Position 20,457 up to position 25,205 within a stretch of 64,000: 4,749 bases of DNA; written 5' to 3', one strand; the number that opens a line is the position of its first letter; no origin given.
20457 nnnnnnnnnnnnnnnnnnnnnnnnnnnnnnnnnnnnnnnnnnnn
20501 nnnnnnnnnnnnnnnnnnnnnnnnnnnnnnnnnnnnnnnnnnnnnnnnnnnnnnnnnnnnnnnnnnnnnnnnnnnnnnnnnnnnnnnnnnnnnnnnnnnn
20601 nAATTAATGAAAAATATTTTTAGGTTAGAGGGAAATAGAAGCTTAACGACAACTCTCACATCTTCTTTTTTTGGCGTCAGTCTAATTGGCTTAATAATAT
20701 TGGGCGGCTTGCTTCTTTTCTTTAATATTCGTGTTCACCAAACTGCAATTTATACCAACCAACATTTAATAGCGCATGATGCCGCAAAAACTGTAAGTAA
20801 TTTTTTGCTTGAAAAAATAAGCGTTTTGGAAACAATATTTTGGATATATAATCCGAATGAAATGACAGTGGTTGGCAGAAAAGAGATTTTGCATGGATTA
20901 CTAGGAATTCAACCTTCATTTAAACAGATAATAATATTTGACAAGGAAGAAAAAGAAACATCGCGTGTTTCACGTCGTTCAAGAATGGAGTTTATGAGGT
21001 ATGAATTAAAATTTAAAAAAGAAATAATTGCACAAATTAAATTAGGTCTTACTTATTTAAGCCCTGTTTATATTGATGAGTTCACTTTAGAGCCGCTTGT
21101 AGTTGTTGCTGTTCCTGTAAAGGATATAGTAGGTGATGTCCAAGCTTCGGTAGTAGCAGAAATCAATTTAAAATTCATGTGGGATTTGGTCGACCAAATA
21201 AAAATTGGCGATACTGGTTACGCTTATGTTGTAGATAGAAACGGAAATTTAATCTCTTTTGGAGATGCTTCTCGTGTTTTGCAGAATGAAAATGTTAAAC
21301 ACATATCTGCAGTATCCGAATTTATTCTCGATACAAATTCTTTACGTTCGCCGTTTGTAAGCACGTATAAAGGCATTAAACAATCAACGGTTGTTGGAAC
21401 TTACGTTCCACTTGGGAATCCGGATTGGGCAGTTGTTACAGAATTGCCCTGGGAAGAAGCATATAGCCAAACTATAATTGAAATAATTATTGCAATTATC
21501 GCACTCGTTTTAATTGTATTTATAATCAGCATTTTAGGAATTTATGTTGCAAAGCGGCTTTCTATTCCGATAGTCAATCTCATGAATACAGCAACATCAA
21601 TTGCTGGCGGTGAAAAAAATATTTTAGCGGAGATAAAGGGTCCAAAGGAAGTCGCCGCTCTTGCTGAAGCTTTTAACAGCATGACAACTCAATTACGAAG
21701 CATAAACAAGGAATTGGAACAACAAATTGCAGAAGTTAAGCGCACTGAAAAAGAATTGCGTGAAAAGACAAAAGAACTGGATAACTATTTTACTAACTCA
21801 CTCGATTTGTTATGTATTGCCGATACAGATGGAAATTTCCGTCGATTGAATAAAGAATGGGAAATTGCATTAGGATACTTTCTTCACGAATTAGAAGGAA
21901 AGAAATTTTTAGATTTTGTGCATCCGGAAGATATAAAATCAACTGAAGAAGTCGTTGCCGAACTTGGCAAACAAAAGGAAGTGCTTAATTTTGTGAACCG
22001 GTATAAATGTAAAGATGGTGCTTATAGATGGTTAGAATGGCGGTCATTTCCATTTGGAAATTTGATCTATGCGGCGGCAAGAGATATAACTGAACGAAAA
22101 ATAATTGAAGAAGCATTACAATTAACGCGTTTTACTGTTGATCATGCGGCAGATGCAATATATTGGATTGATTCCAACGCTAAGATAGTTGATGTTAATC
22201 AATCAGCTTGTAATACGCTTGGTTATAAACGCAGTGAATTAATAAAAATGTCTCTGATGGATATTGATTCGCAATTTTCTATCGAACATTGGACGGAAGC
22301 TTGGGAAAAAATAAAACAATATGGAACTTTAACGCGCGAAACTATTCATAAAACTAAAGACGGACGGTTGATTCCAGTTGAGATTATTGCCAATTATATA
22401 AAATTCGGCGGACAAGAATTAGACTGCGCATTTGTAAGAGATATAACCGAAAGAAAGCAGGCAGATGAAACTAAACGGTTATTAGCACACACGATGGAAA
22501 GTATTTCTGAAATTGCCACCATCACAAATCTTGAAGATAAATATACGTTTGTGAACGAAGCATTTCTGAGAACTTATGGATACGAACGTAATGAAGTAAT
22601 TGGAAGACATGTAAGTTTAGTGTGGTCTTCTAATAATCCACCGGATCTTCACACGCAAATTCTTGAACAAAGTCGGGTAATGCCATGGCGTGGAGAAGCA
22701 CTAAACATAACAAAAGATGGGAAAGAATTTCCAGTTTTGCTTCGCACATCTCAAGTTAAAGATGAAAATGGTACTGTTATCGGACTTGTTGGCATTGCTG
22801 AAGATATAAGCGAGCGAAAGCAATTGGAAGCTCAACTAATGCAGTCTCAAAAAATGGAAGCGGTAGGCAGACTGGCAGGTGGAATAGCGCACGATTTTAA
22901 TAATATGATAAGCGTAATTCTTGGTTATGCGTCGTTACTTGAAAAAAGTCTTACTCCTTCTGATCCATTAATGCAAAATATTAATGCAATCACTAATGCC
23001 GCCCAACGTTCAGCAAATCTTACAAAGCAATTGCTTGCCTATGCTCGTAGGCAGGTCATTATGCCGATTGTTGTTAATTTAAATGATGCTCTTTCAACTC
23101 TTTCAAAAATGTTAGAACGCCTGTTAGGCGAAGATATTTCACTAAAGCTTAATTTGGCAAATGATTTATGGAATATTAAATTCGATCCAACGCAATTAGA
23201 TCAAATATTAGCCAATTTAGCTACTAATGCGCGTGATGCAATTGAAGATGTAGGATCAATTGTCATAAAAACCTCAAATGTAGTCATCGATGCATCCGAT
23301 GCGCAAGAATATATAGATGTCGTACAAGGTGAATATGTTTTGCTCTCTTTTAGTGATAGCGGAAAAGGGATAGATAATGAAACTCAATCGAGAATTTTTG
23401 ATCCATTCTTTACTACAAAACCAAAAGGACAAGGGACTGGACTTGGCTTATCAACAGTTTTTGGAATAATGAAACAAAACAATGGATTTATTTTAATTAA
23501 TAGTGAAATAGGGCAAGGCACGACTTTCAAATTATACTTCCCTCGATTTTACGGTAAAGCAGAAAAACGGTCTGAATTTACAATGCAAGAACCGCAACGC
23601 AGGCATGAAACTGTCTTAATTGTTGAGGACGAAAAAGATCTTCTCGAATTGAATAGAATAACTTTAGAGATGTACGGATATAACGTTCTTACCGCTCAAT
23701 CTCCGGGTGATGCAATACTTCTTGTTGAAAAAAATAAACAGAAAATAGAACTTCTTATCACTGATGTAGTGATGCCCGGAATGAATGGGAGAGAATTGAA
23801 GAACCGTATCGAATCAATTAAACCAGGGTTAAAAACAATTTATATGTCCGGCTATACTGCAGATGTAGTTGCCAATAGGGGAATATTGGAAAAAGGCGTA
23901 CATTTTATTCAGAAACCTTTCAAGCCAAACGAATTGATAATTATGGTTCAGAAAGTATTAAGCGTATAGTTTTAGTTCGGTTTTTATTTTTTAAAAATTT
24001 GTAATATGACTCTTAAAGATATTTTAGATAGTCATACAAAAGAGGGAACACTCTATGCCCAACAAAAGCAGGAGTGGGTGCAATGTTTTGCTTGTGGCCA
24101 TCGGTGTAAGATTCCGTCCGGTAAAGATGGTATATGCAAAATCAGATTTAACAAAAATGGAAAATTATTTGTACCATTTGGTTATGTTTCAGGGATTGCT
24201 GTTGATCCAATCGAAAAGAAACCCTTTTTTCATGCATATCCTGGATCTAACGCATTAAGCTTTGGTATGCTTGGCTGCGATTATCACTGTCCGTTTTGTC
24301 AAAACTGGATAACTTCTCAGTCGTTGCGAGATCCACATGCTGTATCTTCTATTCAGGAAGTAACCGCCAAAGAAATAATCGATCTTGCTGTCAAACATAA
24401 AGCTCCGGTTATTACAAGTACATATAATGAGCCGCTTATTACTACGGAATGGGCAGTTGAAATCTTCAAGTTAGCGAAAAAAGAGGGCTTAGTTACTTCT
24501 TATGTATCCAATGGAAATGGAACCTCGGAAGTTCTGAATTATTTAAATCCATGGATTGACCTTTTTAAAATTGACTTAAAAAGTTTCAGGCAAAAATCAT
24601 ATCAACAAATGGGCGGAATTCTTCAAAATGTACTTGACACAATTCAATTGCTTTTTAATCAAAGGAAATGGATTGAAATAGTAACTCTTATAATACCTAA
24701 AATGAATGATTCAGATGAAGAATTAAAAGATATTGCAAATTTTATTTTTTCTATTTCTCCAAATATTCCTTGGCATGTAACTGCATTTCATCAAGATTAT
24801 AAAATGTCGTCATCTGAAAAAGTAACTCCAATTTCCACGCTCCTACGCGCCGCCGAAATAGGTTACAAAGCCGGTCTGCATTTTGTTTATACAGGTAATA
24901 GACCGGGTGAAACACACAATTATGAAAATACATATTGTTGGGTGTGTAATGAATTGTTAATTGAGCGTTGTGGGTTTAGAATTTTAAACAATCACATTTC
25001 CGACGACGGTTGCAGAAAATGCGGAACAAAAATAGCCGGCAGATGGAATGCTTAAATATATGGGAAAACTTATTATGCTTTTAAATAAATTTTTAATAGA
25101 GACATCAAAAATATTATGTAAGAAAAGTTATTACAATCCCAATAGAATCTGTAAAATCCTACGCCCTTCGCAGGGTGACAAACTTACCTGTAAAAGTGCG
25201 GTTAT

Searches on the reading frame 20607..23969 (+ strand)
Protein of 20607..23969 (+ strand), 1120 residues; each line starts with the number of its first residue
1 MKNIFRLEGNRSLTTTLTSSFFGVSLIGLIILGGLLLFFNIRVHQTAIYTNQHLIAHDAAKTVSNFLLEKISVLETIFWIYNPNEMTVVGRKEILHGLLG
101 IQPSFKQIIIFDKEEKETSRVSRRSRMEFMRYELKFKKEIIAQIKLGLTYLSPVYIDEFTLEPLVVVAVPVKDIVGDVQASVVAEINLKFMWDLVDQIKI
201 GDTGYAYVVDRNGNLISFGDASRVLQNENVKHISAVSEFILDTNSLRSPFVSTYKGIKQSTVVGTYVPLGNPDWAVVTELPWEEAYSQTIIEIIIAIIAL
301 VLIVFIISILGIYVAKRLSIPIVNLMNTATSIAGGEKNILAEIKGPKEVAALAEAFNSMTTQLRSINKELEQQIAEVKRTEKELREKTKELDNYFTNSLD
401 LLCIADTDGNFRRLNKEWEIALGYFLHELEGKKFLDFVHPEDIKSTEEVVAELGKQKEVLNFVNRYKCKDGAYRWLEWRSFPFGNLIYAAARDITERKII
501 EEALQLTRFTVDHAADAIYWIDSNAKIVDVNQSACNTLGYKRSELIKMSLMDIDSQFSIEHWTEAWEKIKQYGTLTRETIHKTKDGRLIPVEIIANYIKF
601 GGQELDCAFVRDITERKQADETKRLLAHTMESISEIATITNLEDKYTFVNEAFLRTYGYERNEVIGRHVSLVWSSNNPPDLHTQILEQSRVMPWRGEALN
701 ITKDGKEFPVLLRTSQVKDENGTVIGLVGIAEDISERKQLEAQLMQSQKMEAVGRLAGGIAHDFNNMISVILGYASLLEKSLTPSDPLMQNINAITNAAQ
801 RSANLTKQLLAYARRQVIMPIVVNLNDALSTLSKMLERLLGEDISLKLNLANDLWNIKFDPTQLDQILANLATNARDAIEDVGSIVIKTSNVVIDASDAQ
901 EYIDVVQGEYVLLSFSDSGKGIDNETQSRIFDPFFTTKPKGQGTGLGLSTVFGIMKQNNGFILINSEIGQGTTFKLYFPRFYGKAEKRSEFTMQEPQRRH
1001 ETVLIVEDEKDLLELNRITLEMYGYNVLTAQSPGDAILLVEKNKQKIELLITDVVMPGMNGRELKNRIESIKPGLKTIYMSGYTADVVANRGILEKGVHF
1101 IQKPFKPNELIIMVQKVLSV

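Call 72: search_protein_families(library=pfam, proteins=[window:20607-23969:+], max_evalue=0.00001)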
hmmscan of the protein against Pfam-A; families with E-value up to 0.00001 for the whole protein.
window:20607-23969:+ (1120 aa): 10 families
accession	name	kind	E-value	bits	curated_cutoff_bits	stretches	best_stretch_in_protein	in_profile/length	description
PF13426.13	PAS_9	-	1.4e-39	134.9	27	2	638-736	5-103/103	PAS domain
PF08448.16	PAS_4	-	2e-29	102.5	23.1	2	395-498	1-109/110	PAS fold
PF00989.32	PAS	-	1.3e-26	93.3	22.6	2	627-734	4-113/113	PAS fold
PF08447.18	PAS_3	-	4.3e-25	88.2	25.6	2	414-483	4-75/89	PAS fold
PF00072.30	Response_reg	-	2.2e-19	70.1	30.2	1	1003-1114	1-110/111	Response regulator receiver domain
PF02518.31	HATPase_c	-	8e-19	68.6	26.4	1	860-979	2-108/111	Histidine kinase-, DNA gyrase B-, and HSP90-like ATPase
PF02743.24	dCache_1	-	1.1e-15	58.3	45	1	99-278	62-239/240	Cache domain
PF13188.13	PAS_8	-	4.5e-14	52.2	21.8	0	511-553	7-49/65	PAS domain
PF00512.31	HisKA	-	1.3e-08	35.2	26.9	1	754-816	3-64/66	His Kinase A (phospho-acceptor) domain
PF00672.30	HAMP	-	3.2e-07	31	25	1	314-364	2-52/53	HAMP domain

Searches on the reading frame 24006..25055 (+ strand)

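Call 82: search_protein_families(library=pfam, proteins=[window:24006-25055:+], max_evalue=0.00001)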
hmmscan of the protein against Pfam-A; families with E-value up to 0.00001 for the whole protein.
window:24006-25055:+ (349 aa): 1 family
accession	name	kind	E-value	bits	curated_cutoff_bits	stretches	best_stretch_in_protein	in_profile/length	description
PF04055.27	Radical_SAM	-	2.2e-13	51.1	29.5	1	90-245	6-164/166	Radical SAM superfamily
